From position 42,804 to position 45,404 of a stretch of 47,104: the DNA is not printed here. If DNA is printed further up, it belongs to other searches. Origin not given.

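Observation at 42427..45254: ATP-grasp ligase fused to a Cys-motif FMN barrel whose catalytic His is replaced, paired with a hotdog thioesterase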

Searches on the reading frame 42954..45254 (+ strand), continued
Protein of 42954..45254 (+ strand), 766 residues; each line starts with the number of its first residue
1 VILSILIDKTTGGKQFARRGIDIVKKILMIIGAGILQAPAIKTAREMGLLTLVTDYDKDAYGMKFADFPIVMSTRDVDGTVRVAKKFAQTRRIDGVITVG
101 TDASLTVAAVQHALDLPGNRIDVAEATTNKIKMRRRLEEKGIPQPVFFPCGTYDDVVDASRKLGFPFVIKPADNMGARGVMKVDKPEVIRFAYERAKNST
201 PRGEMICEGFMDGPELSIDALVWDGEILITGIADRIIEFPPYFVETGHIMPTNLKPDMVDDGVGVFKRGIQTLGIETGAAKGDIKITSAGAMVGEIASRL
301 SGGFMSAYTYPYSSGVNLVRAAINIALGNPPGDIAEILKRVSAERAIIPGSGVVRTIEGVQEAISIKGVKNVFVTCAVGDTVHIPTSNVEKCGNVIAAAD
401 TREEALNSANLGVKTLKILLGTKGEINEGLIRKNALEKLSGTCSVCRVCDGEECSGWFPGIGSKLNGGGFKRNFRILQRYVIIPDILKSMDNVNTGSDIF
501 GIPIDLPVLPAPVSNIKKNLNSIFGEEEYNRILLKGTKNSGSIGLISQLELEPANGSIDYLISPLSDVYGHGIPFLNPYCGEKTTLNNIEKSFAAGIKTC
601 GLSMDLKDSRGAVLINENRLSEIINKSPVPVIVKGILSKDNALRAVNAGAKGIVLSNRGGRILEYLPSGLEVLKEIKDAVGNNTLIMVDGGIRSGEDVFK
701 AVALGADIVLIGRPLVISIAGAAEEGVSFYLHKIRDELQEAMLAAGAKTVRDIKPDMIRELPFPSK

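Call 6: search_solved_structures(query=window:42954-45254:+, max_evalue=0.001, show_alignments=3)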
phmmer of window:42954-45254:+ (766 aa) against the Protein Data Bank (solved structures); distinct sequences matched with E-value up to 0.001: 73 (the best 60 are shown).
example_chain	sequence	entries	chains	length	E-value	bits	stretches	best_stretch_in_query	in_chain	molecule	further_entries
7f22_A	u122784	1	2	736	7.5e-42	146.7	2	614-755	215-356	L-lactate oxidase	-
7f20_A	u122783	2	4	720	1.4e-41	145.8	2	614-755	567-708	L-lactate oxidase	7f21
6ai7_A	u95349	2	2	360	1e-32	116.5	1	622-750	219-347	4-hydroxymandelate oxidase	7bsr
5zzp_A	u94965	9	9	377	1.2e-32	116.2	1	622-750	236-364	4-hydroxymandelate oxidase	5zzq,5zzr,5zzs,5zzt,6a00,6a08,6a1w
5zzx_A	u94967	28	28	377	1.2e-32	116.2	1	622-750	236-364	4-hydroxymandelate oxidase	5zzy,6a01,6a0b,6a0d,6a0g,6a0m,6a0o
5zzz_A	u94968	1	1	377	1.2e-32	116.2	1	622-750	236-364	4-hydroxymandelate oxidase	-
6a3t_A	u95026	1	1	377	1.2e-32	116.2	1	622-750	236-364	4-hydroxymandelate oxidase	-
6rhs_A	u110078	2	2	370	2.5e-32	115.2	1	619-758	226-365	Putative L-lactate oxidase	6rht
6r9v_A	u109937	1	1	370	3.4e-32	114.8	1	619-758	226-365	Putative L-lactate oxidase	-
9rc7_A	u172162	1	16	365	4e-30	107.9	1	621-757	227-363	L-lactate oxidase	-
5zbm_A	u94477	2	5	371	1.5e-29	106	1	628-756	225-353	Glycolate oxidase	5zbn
1gyl_A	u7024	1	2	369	1.1e-28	103.1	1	628-755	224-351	GLYCOLATE OXIDASE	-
1gox_A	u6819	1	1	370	1.2e-28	103.1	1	628-755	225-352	(S)-2-HYDROXY-ACID OXIDASE, PEROXISOMAL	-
1al7_A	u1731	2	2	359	1.3e-28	102.9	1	628-755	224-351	GLYCOLATE OXIDASE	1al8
6m73_A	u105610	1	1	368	8.8e-27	96.8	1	615-763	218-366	L-lactate oxidase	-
3vot_A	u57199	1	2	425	3.7e-26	94.8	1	84-376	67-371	L-amino acid ligase, BL00235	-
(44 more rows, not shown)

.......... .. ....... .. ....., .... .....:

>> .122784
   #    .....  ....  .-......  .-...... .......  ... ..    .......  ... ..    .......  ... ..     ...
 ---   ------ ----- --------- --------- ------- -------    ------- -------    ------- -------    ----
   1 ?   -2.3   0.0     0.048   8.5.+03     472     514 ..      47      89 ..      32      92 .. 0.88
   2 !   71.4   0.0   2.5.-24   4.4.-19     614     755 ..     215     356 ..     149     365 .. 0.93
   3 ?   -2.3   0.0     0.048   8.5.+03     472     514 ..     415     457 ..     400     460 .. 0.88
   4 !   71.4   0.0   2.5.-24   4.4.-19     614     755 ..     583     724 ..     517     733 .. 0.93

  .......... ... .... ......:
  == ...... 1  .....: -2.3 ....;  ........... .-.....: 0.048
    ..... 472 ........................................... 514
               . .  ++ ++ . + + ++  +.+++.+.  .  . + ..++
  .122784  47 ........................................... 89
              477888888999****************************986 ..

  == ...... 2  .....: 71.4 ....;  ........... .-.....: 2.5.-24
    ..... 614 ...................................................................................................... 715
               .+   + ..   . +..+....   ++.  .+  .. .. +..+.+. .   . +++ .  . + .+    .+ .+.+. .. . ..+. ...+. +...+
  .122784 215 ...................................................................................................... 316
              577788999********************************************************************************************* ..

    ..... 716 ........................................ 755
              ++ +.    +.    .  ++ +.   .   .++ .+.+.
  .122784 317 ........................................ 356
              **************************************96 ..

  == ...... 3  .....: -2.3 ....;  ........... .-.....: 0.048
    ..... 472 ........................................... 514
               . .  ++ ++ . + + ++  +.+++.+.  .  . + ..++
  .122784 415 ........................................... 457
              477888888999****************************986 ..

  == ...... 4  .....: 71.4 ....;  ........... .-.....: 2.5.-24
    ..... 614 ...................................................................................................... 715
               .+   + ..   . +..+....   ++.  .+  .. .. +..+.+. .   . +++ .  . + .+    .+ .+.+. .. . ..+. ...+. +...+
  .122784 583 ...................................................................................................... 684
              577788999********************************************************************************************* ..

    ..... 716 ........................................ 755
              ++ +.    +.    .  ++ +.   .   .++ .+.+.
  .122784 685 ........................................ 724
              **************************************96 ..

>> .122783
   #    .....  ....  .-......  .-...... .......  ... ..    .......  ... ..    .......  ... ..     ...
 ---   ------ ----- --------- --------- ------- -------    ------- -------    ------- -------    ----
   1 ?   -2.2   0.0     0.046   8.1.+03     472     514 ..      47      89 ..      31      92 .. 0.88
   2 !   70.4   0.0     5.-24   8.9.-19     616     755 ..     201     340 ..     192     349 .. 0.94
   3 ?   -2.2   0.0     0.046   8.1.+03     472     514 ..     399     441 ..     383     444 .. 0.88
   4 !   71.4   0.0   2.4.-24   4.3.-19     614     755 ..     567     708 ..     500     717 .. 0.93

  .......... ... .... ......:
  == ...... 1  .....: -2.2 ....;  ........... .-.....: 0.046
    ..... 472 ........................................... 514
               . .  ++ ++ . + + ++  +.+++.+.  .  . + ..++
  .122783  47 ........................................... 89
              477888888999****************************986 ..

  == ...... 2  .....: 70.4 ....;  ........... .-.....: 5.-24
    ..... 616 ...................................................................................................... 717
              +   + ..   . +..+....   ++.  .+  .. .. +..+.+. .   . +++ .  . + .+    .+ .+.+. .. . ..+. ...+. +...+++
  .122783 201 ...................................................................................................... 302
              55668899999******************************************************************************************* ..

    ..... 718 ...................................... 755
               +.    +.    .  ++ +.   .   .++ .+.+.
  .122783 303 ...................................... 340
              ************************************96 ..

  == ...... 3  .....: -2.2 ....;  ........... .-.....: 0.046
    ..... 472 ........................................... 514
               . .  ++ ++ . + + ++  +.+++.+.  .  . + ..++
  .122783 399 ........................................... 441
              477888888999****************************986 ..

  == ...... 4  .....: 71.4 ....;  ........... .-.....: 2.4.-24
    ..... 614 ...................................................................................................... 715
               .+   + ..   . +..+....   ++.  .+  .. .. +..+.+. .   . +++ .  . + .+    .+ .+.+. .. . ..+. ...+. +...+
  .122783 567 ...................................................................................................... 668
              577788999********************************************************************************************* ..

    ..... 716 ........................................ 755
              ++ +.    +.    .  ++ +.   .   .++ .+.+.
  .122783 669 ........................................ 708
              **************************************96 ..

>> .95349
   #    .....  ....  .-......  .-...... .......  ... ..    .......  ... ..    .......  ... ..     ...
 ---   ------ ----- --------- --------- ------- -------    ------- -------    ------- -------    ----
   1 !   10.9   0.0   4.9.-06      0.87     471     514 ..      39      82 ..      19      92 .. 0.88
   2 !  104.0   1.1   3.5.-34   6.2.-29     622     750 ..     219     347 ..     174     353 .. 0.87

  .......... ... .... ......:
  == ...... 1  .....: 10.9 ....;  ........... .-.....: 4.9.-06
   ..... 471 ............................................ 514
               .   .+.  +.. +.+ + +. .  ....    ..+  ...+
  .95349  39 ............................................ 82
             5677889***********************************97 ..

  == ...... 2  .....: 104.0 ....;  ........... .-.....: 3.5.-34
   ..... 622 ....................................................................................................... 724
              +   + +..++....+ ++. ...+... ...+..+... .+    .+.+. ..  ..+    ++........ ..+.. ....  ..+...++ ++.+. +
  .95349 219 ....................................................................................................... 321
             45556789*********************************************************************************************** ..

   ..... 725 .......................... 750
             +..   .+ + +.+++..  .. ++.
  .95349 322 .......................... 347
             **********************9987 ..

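Call 14: find_related_loci(query=A1, collection=genome_contigs, flank=10000)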
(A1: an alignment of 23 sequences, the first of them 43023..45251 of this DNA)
Query A1 (743 aa) in genome_contigs; peptide patterns used: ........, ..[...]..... (x = any residue, [..] = any of these).
599 stretches matched a pattern (row limit reached: there are more); 578 encode a relative of the query (tblastn E <= 1e-3); the best 80 are kept; 80 distinct loci.
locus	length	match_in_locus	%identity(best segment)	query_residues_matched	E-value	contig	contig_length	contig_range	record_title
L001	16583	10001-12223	72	1-742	0e+0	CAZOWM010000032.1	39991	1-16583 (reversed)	MAG TPA_asm: uncultured Spirochaetota bacterium isolate binchicken_co89_665 genome assembly, contig: NODE_1333_length_39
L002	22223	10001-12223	72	1-741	0e+0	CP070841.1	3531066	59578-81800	MAG: Spirochaetota bacterium isolate bin100 chromosome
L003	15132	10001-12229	74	1-743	0e+0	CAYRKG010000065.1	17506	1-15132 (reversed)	MAG TPA_asm: uncultured Spirochaetota bacterium isolate SRP323688_co1_269 genome assembly, contig: NODE_5265_length_1750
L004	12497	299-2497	70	3-735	0e+0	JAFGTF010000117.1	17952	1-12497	MAG: Spirochaetes bacterium isolate Zod_Metabat.958 k87_11470272, whole genome shotgun sequence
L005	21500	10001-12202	71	1-738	0e+0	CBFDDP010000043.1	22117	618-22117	MAG TPA_asm: uncultured bacterium isolate SRR26215674_binner13_Refined_32 genome assembly, contig: ERZ25073485.1387, who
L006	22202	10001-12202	70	3-736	0e+0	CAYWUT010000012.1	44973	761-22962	MAG TPA_asm: uncultured Spirochaetota bacterium isolate binchicken_co334_240 genome assembly, contig: NODE_1244_length_4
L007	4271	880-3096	69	1-736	0e+0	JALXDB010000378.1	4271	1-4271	MAG: Spirochaetes bacterium isolate T2_metabat2_scaf2bin.224 T2_NODE_47723_length_4271_cov_2.541988, whole genome shotgu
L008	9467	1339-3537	71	1-738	0e+0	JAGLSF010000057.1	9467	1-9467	MAG: Spirochaetes bacterium isolate RS_9_44 ROV157_9.bin.44.fa_57, whole genome shotgun sequence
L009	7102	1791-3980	66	1-730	0e+0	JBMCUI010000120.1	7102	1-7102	MAG: Spirochaetota bacterium isolate D4M11_14 NODE_6690_length_7102_cov_7.937988, whole genome shotgun sequence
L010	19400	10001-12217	48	2-735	0e+0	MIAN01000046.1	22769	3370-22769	MAG: Spirochaetes bacterium GWB1_27_13 gwb1_scaffold_1381, whole genome shotgun sequence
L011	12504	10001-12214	49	3-735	0e+0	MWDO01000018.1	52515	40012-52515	MAG: Spirochaetes bacterium ADurb.Bin133 BWX91_contig000018, whole genome shotgun sequence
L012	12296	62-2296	46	2-740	0e+0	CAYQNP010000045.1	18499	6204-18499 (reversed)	MAG TPA_asm: uncultured Spirochaetia bacterium isolate binchicken_co219_272 genome assembly, contig: k141_848831, whole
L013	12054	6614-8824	46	3-735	0e+0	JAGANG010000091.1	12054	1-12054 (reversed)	MAG: Spirochaetales bacterium isolate RGIG8597 Water_deer_Cecum.Co__c1491915, whole genome shotgun sequence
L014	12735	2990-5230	46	1-743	0e+0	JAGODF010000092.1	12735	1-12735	MAG: Spirochaetes bacterium isolate Go_SlDig_bin_460 Go_SlDig_14695_length_12735_cov_4.466846, whole genome shotgun sequ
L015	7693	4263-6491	46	3-740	0e+0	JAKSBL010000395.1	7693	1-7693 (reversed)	MAG: Spirochaetes bacterium isolate MAG.183 k141_3534552, whole genome shotgun sequence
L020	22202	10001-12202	46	1-730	0e+0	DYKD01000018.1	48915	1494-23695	MAG TPA_asm: Brevinema andersonii isolate SulCav_AS07-7_42_24 SulCav_AS07_7_598_length_48915_cov_12_100327, whole genome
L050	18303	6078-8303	44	1-738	0e+0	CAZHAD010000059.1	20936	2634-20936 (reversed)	MAG TPA_asm: uncultured Leptospirales bacterium isolate SRP185410_co2_360 genome assembly, contig: NODE_2980_length_2093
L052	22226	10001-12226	44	1-738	0e+0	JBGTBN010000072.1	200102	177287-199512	MAG: Spirochaetota bacterium isolate JTS-AC98 k141_2046049, whole genome shotgun sequence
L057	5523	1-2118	45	37-738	0e+0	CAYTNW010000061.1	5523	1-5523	MAG TPA_asm: uncultured Leptospirales bacterium isolate SRP220891_co1_350 genome assembly, contig: NODE_29435_length_552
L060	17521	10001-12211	45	3-735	0e+0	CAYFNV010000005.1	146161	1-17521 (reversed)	MAG TPA_asm: uncultured Nitrospina sp. isolate ERP019367_co1_61 genome assembly, contig: NODE_147_length_146161_cov_26.0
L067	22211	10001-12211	44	3-735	0e+0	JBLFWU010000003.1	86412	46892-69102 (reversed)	MAG: Nitrospinales bacterium isolate 3300053785_124 Ga0535658_0000223, whole genome shotgun sequence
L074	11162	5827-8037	45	3-735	0e+0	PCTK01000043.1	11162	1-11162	MAG: Nitrospinae bacterium CG22_combo_CG10-13_8_21_14_all_47_10 CG22_scaffold_4054_c, whole genome shotgun sequence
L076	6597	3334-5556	42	1-737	0e+0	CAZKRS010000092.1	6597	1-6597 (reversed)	MAG TPA_asm: uncultured bacterium isolate binchicken_co32_498 genome assembly, contig: NODE_21113_length_6597_cov_10.767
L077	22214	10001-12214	43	3-735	0e+0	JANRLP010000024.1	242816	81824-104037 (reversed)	MAG: Leptospiraceae bacterium isolate bins.194 k141_53694, whole genome shotgun sequence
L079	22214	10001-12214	42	3-735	6e-180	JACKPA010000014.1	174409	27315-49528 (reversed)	MAG: Leptospiraceae bacterium isolate HK-STAS-SPIR-3 HK-STAS-SPIR-3_14, whole genome shotgun sequence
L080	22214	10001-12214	41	3-735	6e-179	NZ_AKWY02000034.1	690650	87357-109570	Leptospira noguchii serovar Panama str. CZ214 ctg1134732786322, whole genome shotgun sequence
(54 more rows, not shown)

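Call 26: predict_structure(alignment_id=A1)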
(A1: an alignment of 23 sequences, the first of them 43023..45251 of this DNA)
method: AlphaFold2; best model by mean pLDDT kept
length: 743 residues; sequences in the alignment: 23
mean_pLDDT: 86.6   pTM: 0.61
mean pLDDT of the five models: 86.6, 86.0, 85.2, 84.8, 84.6
residues with pLDDT >= 90: 386; 70-90: 291; 50-70: 55; < 50: 11
segments of 3 or more residues with pLDDT < 50: 439-441
pLDDT, mean of each block of 10 residues (from residue 1): 84 80 93 84 88 85 93 80 89 87 90 95 94 96 93 82 85 84 94 91 89 88 90 96 96 88 95 71 72 87 90 91 86 92 93 83 84 94 96 81 73 80 77 57 71 91 78 90 92 82 93 93 82 82 94 87 93 94 59 72 95 89 93 71 82 90 91 96 93 91 92 94 93 87 46
secondary structure, 60 per line:
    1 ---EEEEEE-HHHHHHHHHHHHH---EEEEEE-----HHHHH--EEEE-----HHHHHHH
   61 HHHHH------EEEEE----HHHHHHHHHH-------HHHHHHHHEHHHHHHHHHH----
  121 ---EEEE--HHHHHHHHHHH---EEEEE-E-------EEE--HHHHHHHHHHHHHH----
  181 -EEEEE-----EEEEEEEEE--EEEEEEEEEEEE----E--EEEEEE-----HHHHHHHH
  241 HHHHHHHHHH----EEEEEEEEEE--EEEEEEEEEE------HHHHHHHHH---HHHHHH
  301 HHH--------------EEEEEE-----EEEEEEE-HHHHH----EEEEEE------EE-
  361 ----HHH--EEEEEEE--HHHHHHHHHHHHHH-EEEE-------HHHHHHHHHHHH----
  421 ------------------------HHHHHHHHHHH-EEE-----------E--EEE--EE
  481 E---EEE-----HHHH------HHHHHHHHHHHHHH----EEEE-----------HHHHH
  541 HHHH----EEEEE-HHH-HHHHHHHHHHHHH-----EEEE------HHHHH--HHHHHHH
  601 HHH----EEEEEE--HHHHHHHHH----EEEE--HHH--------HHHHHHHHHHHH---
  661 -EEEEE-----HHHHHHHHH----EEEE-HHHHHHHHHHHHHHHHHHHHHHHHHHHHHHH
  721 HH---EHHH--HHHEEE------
elements in order (helices of 4 or more, strands of 3 or more residues): E4-9 H11-23 E27-32 H38-42 E45-48 H54-65 E72-76 H81-90 H98-105 H107-116 E124-127 H130-140 E144-148 E158-160 H163-176 E182-186 E192-200 E203-214 E222-227 H233-250 E255-264 E267-276 H283-291 H295-303 E318-323 E329-335 H337-341 E346-351 E370-376 H379-392 E394-397 H405-416 H445-455 E457-459 E474-476 E479-481 E485-487 H493-496 H503-516 E521-524 H536-544 E549-553 H559-571 E577-580 H587-591 H594-603 E608-613 H616-624 E629-632 H646-657 E662-666 H672-680 E685-688 H690-722 E735-737
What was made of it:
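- On ATP-grasp superfamily, L-amino-acid-ligase (LAL) type: AF2 model with mean pLDDT 86.6 (call 26).
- The AF2 inter-domain arrangement is uncertain (pTM 0.61), and the Cys-motif segment has low confidence, with pLDDT about 57-77 (call 26).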

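Call 30: fold_search(model_id=the predicted structure, library=pdb)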
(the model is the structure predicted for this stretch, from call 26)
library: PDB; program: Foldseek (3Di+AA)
matches with E <= 10: 1986; with E <= 0.001: 1719
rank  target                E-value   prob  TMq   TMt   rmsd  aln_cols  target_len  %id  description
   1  4dim                  2.6e-31  1.00  0.44  0.78   5.4       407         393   19  Crystal structure of phosphoribosylglycinamide synthetase from Anaerococcus prevotii (released 2012-02-29)
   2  3vot_B                3.2e-31  1.00  0.48  0.87   3.1       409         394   23  Crystal structure of L-amino acid ligase from Bacillus licheniformis (released 2012-11-07)
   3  5vyz_A                1.4e-30  1.00  0.44  0.30  22.1       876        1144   14  Crystal structure of Lactococcus lactis pyruvate carboxylase in complex with cyclic-di-AMP (released 2017-08-16)
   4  3vot_A                2.3e-30  1.00  0.49  0.85   3.3       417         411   24  Crystal structure of L-amino acid ligase from Bacillus licheniformis (released 2012-11-07)
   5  5vyz_D                1.0e-29  1.00  0.44  0.29  21.6       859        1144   14  Crystal structure of Lactococcus lactis pyruvate carboxylase in complex with cyclic-di-AMP (released 2017-08-16)
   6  5vyz_B                1.2e-29  1.00  0.43  0.29  21.4       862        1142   14  Crystal structure of Lactococcus lactis pyruvate carboxylase in complex with cyclic-di-AMP (released 2017-08-16)
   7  7zz3_A                4.3e-29  1.00  0.43  0.29  19.5       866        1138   14  Cryo-EM structure of "BC react" conformation of Lactococcus lactis pyruvate carboxylase with acetyl-CoA (released 2022-10-12)
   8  7zyy_A                5.1e-29  1.00  0.44  0.32  19.5       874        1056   14  Cryo-EM structure of Lactococcus lactis pyruvate carboxylase with acetyl-CoA (released 2022-10-12)
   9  5vz0_A                5.4e-29  1.00  0.43  0.29  21.5       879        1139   13  Crystal structure of Lactococcus lactis pyruvate carboxylase G746A mutant in complex with cyclic-di-AMP (released 2017-08-16)
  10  7zz3_C                1.0e-28  1.00  0.43  0.31  19.7       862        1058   14  Cryo-EM structure of "BC react" conformation of Lactococcus lactis pyruvate carboxylase with acetyl-CoA (released 2022-10-12)
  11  7zz3_B                1.8e-28  1.00  0.44  0.32  19.6       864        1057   14  Cryo-EM structure of "BC react" conformation of Lactococcus lactis pyruvate carboxylase with acetyl-CoA (released 2022-10-12)
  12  9ubg_A                1.9e-28  1.00  0.43  0.31  21.2       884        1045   15  Cryo-EM structure of Pyruvate carboxylase from Mycobacterium tuberculosis in complex with Acetyl-CoA and ADP (released 2025-05-07)
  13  3hbl_C                2.7e-28  1.00  0.45  0.32  20.3       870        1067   13  Crystal Structure of S. aureus Pyruvate Carboxylase T908A Mutant (released 2009-06-30)
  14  7wtd_D                3.2e-28  1.00  0.43  0.29  20.6       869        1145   15  Cryo-EM structure of human pyruvate carboxylase with acetyl-CoA in the intermediate state 1 (released 2022-11-09)
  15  3bg5_C                3.6e-28  1.00  0.44  0.32  20.4       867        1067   13  Crystal Structure of Staphylococcus Aureus Pyruvate Carboxylase (released 2008-02-26)
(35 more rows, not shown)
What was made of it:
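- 43023..44207 (+): ATP-grasp half of the L-amino-acid-ligase type (ATPgrasp_N, ATP-grasp_4, LAL_C2). Foldseek match to L-amino acid ligase BL00235, 3VOT, TM 0.85-0.87 (call 30).
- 44358..45230 (+): FMN_dh (alpha-hydroxy-acid oxidase superfamily) TIM barrel with its FMN-binding residues retained. Foldseek match to 6A1M/6AI7, TM 0.76-0.77 (call 30).
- On ATP-grasp superfamily, L-amino-acid-ligase (LAL) type: Foldseek: 3VOT TM 0.85-0.87, 4WD3 0.76, 3VMM 0.71 (call 30).
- On FMN-dependent alpha-hydroxy-acid oxidase/dehydrogenase family (PF01070): TM 0.76-0.77 to 6A1M/6AI7 (call 30).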
